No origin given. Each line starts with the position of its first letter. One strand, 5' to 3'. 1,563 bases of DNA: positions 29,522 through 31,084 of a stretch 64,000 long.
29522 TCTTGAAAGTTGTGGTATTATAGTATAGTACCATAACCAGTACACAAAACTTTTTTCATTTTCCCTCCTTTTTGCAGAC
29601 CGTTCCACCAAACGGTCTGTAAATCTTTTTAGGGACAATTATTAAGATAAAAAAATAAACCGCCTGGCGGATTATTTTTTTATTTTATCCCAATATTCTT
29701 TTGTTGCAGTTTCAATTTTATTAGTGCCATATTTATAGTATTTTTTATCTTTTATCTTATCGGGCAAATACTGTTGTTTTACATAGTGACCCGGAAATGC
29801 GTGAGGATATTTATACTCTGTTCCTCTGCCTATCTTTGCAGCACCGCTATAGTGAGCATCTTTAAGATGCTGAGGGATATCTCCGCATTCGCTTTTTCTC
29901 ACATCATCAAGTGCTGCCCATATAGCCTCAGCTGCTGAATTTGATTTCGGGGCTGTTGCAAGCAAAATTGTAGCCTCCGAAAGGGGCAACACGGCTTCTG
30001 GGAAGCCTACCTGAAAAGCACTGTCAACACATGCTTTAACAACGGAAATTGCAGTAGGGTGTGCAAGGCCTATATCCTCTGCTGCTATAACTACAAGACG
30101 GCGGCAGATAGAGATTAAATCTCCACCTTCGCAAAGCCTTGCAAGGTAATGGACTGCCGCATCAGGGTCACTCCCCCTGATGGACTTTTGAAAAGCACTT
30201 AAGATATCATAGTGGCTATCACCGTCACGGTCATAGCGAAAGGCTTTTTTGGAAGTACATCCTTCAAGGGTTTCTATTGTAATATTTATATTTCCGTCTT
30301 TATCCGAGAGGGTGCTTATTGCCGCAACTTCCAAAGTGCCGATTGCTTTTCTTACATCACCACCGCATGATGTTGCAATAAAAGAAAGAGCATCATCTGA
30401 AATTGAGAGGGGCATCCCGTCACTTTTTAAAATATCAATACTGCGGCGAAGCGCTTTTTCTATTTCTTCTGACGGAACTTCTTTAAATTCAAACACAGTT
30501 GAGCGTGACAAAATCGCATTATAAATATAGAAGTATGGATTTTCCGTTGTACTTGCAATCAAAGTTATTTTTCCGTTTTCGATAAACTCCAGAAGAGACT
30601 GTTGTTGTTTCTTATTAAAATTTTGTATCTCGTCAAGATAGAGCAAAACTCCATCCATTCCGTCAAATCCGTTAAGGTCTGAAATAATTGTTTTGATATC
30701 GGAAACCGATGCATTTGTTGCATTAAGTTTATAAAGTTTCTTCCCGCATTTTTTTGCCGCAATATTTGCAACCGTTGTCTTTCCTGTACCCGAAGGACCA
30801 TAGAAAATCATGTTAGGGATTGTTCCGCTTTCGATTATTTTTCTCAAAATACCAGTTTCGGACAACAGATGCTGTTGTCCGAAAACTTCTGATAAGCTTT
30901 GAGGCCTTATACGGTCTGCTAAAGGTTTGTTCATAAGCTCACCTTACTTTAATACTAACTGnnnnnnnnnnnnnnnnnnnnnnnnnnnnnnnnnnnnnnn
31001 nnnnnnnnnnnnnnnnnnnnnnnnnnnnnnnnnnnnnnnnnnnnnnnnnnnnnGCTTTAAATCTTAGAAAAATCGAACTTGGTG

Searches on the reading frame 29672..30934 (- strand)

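Call 10: search_protein_families(library=ncbifam, proteins=[window:29672-30934:-])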
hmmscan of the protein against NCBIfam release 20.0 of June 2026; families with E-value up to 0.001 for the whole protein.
window:29672-30934:- (420 aa): 57 families (the best 25 are shown)
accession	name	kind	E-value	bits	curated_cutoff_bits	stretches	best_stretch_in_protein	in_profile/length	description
NF009881.0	PRK13341.1-2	equivalog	6.7e-112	374.7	651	1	2-410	15-426/736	AAA family ATPase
NF009883.0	PRK13341.1-4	equivalog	4.5e-108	362.1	668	1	3-408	19-427/729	AAA family ATPase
NF009882.0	PRK13341.1-3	equivalog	1e-97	328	1197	1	2-401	17-419/734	AAA family ATPase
NF009880.0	PRK13341.1-1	equivalog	1.5e-75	254.7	891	1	2-402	5-389/599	AAA family ATPase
NF011289.0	PRK14700.1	equivalog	1.2e-50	172.3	570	1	116-420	2-296/300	recombination factor protein RarA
NF001679.0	PRK00440.1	equivalog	9.6e-23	80.7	303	1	5-208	8-212/322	replication factor C small subunit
NF009067.0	PRK12402.1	equivalog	8e-21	74.3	317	2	74-209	103-235/340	replication factor C small subunit 2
TIGR02397.1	dnaX_nterm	equivalog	3.7e-20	72.5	250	2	72-207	94-225/355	DNA polymerase III subunit gamma/tau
NF003229.0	PRK04195.1-5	equivalog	3.5e-19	68.8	280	1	4-207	6-214/413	replication factor C large subunit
NF011523.0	PRK14962.1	equivalog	9.9e-18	64.1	576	2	72-220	94-236/474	DNA polymerase III subunits gamma and tau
NF004046.1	PRK05563.1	equivalog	1.1e-15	57.5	400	2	10-61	10-59/567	DNA polymerase III subunit gamma/tau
NF011526.0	PRK14965.1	equivalog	2.6e-14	53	670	2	5-62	6-61/578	DNA polymerase III subunits gamma and tau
NF003230.0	PRK04195.1-6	equivalog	9.4e-14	50.9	441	1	7-208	6-209/494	replication factor C large subunit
NF003226.0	PRK04195.1-1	equivalog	5.6e-13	48.6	588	1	9-203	8-206/405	replication factor C large subunit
NF005173.0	PRK06647.1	equivalog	8.2e-13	48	623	2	72-202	96-222/568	DNA polymerase III subunits gamma and tau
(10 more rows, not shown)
